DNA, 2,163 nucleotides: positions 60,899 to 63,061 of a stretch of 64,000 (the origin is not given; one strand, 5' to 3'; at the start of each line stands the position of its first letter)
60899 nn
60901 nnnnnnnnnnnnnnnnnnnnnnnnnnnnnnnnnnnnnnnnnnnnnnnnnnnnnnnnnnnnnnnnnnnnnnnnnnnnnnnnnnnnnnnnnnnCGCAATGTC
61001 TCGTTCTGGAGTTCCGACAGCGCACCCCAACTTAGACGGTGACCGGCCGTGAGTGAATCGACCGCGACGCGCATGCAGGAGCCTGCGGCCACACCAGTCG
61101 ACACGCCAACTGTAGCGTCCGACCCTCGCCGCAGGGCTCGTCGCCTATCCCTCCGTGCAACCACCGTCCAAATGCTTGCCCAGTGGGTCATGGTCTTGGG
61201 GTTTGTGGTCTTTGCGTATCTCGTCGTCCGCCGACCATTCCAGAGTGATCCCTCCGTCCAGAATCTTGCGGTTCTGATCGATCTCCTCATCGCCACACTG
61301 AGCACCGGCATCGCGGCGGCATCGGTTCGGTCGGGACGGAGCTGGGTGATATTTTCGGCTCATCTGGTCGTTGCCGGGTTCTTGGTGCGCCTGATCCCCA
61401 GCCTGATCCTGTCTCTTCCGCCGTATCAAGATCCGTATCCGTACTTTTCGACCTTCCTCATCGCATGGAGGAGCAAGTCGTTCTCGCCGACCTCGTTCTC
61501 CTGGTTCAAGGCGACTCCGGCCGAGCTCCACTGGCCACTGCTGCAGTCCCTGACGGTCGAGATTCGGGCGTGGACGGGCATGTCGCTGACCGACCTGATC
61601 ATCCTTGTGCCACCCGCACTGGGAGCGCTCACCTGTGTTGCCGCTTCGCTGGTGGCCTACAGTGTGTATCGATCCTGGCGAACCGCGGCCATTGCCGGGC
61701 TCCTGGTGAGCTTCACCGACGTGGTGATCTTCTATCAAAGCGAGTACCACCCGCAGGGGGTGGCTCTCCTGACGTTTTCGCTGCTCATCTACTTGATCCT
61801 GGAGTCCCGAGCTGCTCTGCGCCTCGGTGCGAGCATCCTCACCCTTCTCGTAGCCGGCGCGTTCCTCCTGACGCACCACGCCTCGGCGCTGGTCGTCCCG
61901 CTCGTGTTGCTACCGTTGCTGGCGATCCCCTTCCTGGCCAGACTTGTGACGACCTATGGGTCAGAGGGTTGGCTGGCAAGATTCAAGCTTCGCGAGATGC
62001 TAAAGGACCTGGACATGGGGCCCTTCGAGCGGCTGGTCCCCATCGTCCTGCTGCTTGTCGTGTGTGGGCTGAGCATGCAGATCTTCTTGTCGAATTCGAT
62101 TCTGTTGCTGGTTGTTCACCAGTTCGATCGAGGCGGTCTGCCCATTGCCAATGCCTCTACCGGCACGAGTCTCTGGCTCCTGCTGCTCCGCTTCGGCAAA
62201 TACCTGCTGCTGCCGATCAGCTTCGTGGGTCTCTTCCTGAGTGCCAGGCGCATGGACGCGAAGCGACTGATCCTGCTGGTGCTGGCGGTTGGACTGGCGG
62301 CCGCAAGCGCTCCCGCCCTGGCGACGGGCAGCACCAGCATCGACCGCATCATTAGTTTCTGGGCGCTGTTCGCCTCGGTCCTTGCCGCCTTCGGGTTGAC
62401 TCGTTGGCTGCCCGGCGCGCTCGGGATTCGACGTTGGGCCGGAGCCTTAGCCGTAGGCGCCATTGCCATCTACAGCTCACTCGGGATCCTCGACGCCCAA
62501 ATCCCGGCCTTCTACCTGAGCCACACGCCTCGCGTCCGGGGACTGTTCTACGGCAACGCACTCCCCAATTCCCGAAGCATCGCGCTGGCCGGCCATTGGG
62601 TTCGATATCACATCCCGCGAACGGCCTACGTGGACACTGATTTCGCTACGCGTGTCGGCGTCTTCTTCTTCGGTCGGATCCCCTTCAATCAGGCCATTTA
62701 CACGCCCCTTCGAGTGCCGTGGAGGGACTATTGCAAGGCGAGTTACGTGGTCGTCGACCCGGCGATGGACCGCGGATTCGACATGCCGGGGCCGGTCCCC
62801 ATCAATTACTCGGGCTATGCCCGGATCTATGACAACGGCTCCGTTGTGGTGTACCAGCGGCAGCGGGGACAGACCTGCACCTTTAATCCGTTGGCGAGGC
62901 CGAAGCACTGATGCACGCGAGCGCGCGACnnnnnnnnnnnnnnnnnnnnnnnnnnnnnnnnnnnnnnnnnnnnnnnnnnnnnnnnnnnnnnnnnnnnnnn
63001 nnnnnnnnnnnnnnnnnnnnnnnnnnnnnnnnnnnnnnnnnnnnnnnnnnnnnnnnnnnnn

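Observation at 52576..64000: Cell-envelope glycan assembly island: Lys-rich secreted protein, DUF4012, CPBP protease-domain fusion, PQQ beta-propeller, three GT4s, two polytopic membrane proteins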

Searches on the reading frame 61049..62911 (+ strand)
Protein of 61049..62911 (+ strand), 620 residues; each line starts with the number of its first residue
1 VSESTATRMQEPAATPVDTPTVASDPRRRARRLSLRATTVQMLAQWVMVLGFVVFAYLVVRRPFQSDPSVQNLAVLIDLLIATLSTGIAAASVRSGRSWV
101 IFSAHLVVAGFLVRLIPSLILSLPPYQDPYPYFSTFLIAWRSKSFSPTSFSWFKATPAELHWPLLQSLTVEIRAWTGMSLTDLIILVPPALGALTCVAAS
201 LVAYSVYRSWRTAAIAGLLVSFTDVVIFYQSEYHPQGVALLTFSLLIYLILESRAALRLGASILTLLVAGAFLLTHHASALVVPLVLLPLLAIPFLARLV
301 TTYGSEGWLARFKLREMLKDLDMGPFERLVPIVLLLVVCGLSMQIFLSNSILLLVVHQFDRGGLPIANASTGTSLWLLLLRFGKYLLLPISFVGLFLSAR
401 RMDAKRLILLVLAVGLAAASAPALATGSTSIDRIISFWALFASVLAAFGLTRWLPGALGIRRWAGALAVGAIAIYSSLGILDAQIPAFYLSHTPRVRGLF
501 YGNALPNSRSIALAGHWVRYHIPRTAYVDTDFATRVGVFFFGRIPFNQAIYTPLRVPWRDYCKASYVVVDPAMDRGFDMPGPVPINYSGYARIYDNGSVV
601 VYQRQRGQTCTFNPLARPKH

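Call 4: search_protein_families(library=pfam, proteins=[window:61049-62911:+], max_evalue=0.01)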
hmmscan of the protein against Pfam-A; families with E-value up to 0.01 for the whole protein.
window:61049-62911:+ (620 aa): 0 families

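Call 9: search_protein_families(library=ncbifam, proteins=[window:61049-62911:+], max_evalue=0.01)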
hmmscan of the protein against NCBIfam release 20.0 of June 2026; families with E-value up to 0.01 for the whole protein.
window:61049-62911:+ (620 aa): 0 families

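Call 25: find_homologous_proteins(query=window:61049-62911:+, max_evalue=0.001)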
Query window:61049-62911:+ (620 aa): 1 proteins with E <= 0.001 among 8000 candidates.
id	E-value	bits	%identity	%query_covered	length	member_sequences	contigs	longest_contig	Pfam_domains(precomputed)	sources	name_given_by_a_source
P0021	0.0e+0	1264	100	93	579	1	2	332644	-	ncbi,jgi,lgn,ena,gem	-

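Call 33: search_protein_families(library=pfam, proteins=[window:61049-62911:+], max_evalue=10)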
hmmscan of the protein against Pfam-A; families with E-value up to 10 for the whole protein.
window:61049-62911:+ (620 aa): 0 families

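Call 42: search_protein_representatives(protein=window:61049-62911:+)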
Query: 620 residues. Proteins with E-value up to 0.001 (for the whole library): 89; up to 1e-10: 72; up to 1e-30: 19. The best 89 are listed.
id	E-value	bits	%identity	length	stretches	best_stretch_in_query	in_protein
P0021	0.0e+00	1264.4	100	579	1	42-620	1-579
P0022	6.2e-114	398.5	40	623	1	39-612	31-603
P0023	1.1e-108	381.2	39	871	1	43-610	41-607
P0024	3.8e-105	369.5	39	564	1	50-610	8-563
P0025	8.9e-98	345.2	38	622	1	45-614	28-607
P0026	8.9e-94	332.0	34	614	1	21-606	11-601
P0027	2.4e-84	300.8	39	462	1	159-610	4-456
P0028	1.7e-80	288.1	34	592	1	33-606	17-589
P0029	1.1e-70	255.7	33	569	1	42-605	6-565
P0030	5.4e-66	240.2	99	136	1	9-129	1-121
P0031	8.2e-37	143.8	26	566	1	102-547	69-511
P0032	1.2e-34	136.7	35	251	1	380-612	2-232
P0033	2.3e-34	135.7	23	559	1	53-548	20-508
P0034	6.6e-34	134.3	27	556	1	94-568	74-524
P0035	1.0e-32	130.3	30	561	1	70-545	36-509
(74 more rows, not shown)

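Call 44: search_protein_families(library=pfam, alignment_id=A2, max_evalue=0.01)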
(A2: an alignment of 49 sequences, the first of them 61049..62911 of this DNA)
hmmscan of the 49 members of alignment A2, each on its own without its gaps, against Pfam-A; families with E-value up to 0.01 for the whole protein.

A. member 1, window:61049-62911:+ (620 aa): 0 families

B. families by the number of members that match (of 49 scanned): 5 families
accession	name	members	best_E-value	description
PF13231.12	PMT_2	3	5.5e-07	Dolichyl-phosphate-mannose-protein mannosyltransferase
PF02366.24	PMT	1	0.00011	Dolichyl-phosphate-mannose-protein mannosyltransferase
PF24838.2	8xMP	1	0.00024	Octameric membrane protein family (8xMP)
PF20176.3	DUF6541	1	0.00038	Family of unknown function (DUF6541)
PF10131.15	PTPS_related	1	0.00074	6-pyruvoyl-tetrahydropterin synthase related domain; membrane protein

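Call 45: search_solved_structures(query=A2, max_evalue=10)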
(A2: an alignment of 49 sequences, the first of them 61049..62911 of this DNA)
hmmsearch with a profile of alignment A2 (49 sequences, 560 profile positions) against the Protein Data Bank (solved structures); distinct sequences matched with E-value up to 10: 0.

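Call 53: predict_structure(alignment_id=A2)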
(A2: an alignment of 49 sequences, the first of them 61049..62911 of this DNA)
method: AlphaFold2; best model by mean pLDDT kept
length: 620 residues; sequences in the alignment: 49
mean_pLDDT: 88.9   pTM: 0.91
mean pLDDT of the five models: 88.9, 87.3, 87.1, 86.9, 86.8
residues with pLDDT >= 90: 419; 70-90: 139; 50-70: 43; < 50: 19
segments of 3 or more residues with pLDDT < 50: 1-11
pLDDT, mean of each block of 10 residues (from residue 1): 45 53 77 90 97 98 97 98 98 96 98 96 90 93 85 88 95 96 95 98 97 98 97 97 97 80 95 95 94 91 78 80 87 95 91 83 61 84 93 96 93 93 76 92 98 73 93 98 96 87 93 97 95 92 93 74 93 64 82 97 94 67
secondary structure, 60 per line:
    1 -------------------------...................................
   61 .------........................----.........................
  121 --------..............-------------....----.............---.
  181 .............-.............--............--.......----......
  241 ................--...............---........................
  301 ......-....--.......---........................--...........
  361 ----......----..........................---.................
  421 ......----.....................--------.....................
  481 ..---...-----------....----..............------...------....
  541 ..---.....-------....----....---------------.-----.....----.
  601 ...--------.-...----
elements in order: H26-61 H68-91 H96-120 H129-142 H156-159 H164-176 H180-193 H195-207 H210-221 H224-230 H235-256 H259-273 H277-306 H308-311 H314-320 H324-347 H350-360 H365-370 H375-400 H404-426 H431-451 H460-482 H500-503 H508-521 E528-530 H537-542 H558-561 E566-569 E591-595 E600-603

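Call 55: fold_search(model_id=the predicted structure, library=pdb)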
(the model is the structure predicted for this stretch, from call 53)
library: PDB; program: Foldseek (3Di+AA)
matches with E <= 10: 275; with E <= 0.001: 25
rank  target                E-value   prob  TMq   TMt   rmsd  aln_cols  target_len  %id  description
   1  9n9j_I                2.2e-09  1.00  0.50  0.45  11.1       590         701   14  Structure of a GRP94 folding intermediate engaged with a CCDC134- and FKBP11-bound secretory translocon (released 2025-11-19)
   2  8age_A                3.9e-09  1.00  0.49  0.48  12.1       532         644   13  Structure of yeast oligosaccharylransferase complex with acceptor peptide bound (released 2022-12-07)
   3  6s7t_A                4.2e-09  1.00  0.52  0.46  10.5       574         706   12  Cryo-EM structure of human oligosaccharyltransferase complex OST-B (released 2019-12-18)
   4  8b6l_I                6.7e-09  1.00  0.50  0.46  11.5       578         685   13  Subtomogram average of the human Sec61-TRAP-OSTA-translocon (released 2022-12-07)
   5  7oci_F                1.9e-08  1.00  0.49  0.48  12.7       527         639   12  Cryo-EM structure of yeast Ost6p containing oligosaccharyltransferase complex (released 2022-02-16)
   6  8agc_A                2.5e-08  1.00  0.52  0.47  11.7       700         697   10  Structure of yeast oligosaccharylransferase complex with lipid-linked oligosaccharide and non-acceptor peptide bound (released 2022-12-07)
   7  8pn9_A                4.6e-08  1.00  0.50  0.48   9.6       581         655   11  Structure of human oligosaccharyltransferase OST-A complex bound to NGI-1 (released 2024-05-08)
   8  6s7o_A                6.0e-08  1.00  0.50  0.47  11.6       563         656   13  Cryo-EM structure of human oligosaccharyltransferase complex OST-A (released 2019-12-18)
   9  6ftg_5                6.7e-08  1.00  0.49  0.47  12.0       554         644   14  Subtomogram average of OST-containing ribosome-translocon complexes from canine rough microsomal membranes (released 2018-03-21)
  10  8agb_A                1.2e-07  1.00  0.49  0.48  13.4       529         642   14  Structure of yeast oligosaccharylransferase complex with lipid-linked oligosaccharide bound (released 2022-12-07)
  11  6ezn_F                1.6e-07  1.00  0.49  0.47  13.2       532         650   12  Cryo-EM structure of the yeast oligosaccharyltransferase (OST) complex (released 2018-01-17)
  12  6c26_A                1.6e-06  1.00  0.47  0.46  13.4       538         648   12  The Cryo-EM structure of a eukaryotic oligosaccharyl transferase complex (released 2018-01-31)
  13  5gmy_A                2.0e-06  1.00  0.44  0.34  15.0       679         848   15  Crystal structure of the Archaeoglobus fulgidus oligosaccharyltransferase (O29867_ARCFU) tethered with an acceptor pep (released 2017-02-01)
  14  3waj                  2.2e-06  1.00  0.48  0.38  12.4       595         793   12  Crystal structure of the Archaeoglobus fulgidus oligosaccharyltransferase (O29867_ARCFU) complex with Zn and sulfate (released 2013-10-30)
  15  5ogl_A                6.3e-06  1.00  0.45  0.40  10.1       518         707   13  Structure of bacterial oligosaccharyltransferase PglB in complex with an acceptor peptide and an lipid-linked oligosac (released 2017-10-25)
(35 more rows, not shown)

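Call 62: find_encoding_contigs(protein=P0022, flank=10000, max_places=2)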
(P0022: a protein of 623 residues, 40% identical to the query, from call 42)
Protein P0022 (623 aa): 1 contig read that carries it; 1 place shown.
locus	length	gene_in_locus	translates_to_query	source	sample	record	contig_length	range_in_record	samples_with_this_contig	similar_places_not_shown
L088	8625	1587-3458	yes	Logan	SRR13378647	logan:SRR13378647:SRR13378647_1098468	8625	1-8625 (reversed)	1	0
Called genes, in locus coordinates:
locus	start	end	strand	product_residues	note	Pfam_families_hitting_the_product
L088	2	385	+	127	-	?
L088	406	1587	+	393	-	PF13439:Glyco_transf_4, PF13579:Glyco_trans_4_4, PF20706:GT4-conflict, PF00534:Glycos_transf_1, PF13692:Glyco_trans_1_4, PF13524:Glyco_trans_1_2 (weak)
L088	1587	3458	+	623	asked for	-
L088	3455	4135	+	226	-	-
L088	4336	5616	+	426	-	-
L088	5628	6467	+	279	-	PF00535:Glycos_transf_2, PF10111:Glyco_tranf_2_2 (faint), PF13641:Glyco_tranf_2_3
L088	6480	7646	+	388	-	PF13439:Glyco_transf_4, PF20706:GT4-conflict, PF00534:Glycos_transf_1, PF13692:Glyco_trans_1_4, PF13524:Glyco_trans_1_2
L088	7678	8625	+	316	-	?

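Call 64: find_encoding_contigs(protein=P0026, flank=10000, max_places=2)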
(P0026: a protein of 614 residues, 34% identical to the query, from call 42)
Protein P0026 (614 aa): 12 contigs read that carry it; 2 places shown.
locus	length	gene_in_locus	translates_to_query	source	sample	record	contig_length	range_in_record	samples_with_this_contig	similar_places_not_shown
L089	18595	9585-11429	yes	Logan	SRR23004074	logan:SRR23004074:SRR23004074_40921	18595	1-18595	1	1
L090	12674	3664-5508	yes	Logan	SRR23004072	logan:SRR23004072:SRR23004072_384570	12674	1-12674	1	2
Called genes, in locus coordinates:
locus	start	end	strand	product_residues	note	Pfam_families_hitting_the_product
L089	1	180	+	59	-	?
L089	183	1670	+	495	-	PF00364:Biotin_lipoyl (faint), PF25984:BSH_YknX (faint), PF25881:HH_YBHG (faint)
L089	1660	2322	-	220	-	PF01738:DLH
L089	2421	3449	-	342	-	PF03704:BTAD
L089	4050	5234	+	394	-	PF00535:Glycos_transf_2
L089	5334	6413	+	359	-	PF01370:Epimerase, PF04321:RmlD_sub_bind, PF16363:GDP_Man_Dehyd, PF07993:NAD_binding_4 (weak)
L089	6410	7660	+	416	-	PF13439:Glyco_transf_4, PF13579:Glyco_trans_4_4, PF00534:Glycos_transf_1, PF13692:Glyco_trans_1_4, PF13524:Glyco_trans_1_2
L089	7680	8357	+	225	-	-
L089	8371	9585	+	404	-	PF13439:Glyco_transf_4, PF13579:Glyco_trans_4_4, PF20706:GT4-conflict, PF00534:Glycos_transf_1, PF13692:Glyco_trans_1_4, PF13524:Glyco_trans_1_2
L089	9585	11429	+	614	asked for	-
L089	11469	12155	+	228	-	-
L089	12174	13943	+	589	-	-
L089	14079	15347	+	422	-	PF01943:Polysacc_synt, PF13440:Polysacc_synt_3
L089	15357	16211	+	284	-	PF00535:Glycos_transf_2, PF10111:Glyco_tranf_2_2 (faint), PF13641:Glyco_tranf_2_3 (weak)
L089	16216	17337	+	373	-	PF13439:Glyco_transf_4, PF20706:GT4-conflict, PF00534:Glycos_transf_1, PF13692:Glyco_trans_1_4, PF13524:Glyco_trans_1_2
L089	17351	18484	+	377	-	PF14907:NTP_transf_5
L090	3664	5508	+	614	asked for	-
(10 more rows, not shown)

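Call 65: find_encoding_contigs(protein=P0033, flank=10000, max_places=2)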
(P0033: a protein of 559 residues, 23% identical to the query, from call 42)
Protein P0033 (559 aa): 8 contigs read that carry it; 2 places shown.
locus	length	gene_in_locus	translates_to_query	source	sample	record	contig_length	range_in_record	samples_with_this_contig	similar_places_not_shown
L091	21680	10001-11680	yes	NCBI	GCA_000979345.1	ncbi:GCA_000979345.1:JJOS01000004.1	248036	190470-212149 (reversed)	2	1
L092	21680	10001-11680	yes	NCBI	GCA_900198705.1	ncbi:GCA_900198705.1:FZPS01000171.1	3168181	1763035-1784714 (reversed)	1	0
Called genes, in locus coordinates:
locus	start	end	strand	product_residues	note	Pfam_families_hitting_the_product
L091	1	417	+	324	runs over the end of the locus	PF13641:Glyco_tranf_2_3, PF00535:Glycos_transf_2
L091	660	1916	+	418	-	PF13439:Glyco_transf_4, PF13579:Glyco_trans_4_4, PF00534:Glycos_transf_1, PF13692:Glyco_trans_1_4, PF13524:Glyco_trans_1_2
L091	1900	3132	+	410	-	-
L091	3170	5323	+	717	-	PF03721:UDPG_MGDP_dh_N (faint), PF00107:ADH_zinc_N, PF01408:GFO_IDH_MocA, PF22725:GFO_IDH_MocA_C3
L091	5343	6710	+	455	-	PF00501:AMP-binding (weak), PF27533:CapK_C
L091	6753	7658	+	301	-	PF13506:Glyco_transf_21 (weak), PF00535:Glycos_transf_2, PF10111:Glyco_tranf_2_2 (weak), PF13641:Glyco_tranf_2_3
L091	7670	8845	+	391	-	PF13439:Glyco_transf_4, PF13579:Glyco_trans_4_4, PF20706:GT4-conflict, PF00534:Glycos_transf_1, PF13692:Glyco_trans_1_4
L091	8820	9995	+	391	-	PF08323:Glyco_transf_5 (faint), PF13439:Glyco_transf_4, PF13579:Glyco_trans_4_4, PF20706:GT4-conflict, PF00534:Glycos_transf_1, PF13692:Glyco_trans_1_4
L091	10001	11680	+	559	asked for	-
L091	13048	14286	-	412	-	PF01943:Polysacc_synt, PF13440:Polysacc_synt_3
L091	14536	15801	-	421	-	PF03446:NAD_binding_2, PF03721:UDPG_MGDP_dh_N, PF00984:UDPG_MGDP_dh, PF03720:UDPG_MGDP_dh_C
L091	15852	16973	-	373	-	PF02350:Epimerase_2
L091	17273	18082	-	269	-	PF01073:3Beta_HSD (faint), PF01370:Epimerase, PF04321:RmlD_sub_bind, PF16363:GDP_Man_Dehyd, PF02719:Polysacc_synt_2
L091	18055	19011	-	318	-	PF01073:3Beta_HSD, PF01370:Epimerase, PF02719:Polysacc_synt_2, PF04321:RmlD_sub_bind, PF07993:NAD_binding_4, PF13460:NAD_binding_10, PF16363:GDP_Man_Dehyd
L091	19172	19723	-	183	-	PF00908:dTDP_sugar_isom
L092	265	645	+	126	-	-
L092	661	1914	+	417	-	PF13439:Glyco_transf_4, PF13579:Glyco_trans_4_4, PF00534:Glycos_transf_1, PF13692:Glyco_trans_1_4, PF13524:Glyco_trans_1_2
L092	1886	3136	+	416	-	-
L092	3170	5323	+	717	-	PF03721:UDPG_MGDP_dh_N (faint), PF00107:ADH_zinc_N, PF01408:GFO_IDH_MocA, PF02894:GFO_IDH_MocA_C (weak), PF22725:GFO_IDH_MocA_C3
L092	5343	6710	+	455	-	PF00501:AMP-binding (weak), PF27533:CapK_C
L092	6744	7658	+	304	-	PF13506:Glyco_transf_21 (weak), PF00535:Glycos_transf_2, PF10111:Glyco_tranf_2_2 (weak), PF13641:Glyco_tranf_2_3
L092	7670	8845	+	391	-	PF13439:Glyco_transf_4, PF13579:Glyco_trans_4_4, PF20706:GT4-conflict, PF00534:Glycos_transf_1, PF13692:Glyco_trans_1_4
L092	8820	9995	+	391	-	PF08323:Glyco_transf_5 (faint), PF13439:Glyco_transf_4, PF13579:Glyco_trans_4_4, PF20706:GT4-conflict, PF00534:Glycos_transf_1, PF13692:Glyco_trans_1_4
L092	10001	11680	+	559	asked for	-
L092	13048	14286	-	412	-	PF01943:Polysacc_synt, PF13440:Polysacc_synt_3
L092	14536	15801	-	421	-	PF03446:NAD_binding_2 (weak), PF03721:UDPG_MGDP_dh_N, PF00984:UDPG_MGDP_dh, PF03720:UDPG_MGDP_dh_C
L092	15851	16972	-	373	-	PF02350:Epimerase_2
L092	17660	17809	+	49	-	-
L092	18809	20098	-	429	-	-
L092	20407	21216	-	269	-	-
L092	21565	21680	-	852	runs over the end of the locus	-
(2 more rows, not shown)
